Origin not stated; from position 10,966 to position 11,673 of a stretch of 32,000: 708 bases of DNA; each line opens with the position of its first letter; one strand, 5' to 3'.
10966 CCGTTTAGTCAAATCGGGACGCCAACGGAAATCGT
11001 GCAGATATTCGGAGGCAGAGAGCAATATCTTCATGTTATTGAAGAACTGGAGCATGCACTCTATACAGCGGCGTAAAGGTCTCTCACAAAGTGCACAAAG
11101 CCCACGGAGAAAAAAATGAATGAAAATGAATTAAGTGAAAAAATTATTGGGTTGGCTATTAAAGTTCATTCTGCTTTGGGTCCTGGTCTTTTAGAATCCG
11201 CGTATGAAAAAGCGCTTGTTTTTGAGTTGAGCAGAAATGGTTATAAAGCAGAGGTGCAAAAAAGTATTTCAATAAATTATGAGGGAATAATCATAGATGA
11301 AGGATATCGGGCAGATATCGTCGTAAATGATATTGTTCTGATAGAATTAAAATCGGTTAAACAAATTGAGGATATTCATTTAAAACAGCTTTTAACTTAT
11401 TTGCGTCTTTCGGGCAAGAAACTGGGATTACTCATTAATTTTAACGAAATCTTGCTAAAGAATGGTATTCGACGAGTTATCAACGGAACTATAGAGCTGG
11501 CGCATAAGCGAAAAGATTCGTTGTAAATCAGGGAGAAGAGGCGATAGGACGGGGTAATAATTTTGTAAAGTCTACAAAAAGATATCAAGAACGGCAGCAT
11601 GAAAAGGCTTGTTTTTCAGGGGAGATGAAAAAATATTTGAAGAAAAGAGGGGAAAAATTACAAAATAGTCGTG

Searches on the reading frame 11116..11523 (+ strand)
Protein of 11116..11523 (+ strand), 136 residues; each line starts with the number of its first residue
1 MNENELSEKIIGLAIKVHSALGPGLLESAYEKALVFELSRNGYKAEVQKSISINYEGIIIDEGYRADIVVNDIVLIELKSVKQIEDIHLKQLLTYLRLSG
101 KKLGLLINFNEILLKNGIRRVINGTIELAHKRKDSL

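Call 39: search_protein_families(library=pfam, proteins=[window:11116-11523:+], max_evalue=0.01)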
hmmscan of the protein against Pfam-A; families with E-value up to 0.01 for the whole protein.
window:11116-11523:+ (136 aa): 1 family
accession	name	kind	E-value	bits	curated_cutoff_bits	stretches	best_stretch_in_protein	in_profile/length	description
PF13366.12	PDDEXK_3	-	5.5e-41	140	22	1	5-121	2-117/117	PD-(D/E)XK nuclease superfamily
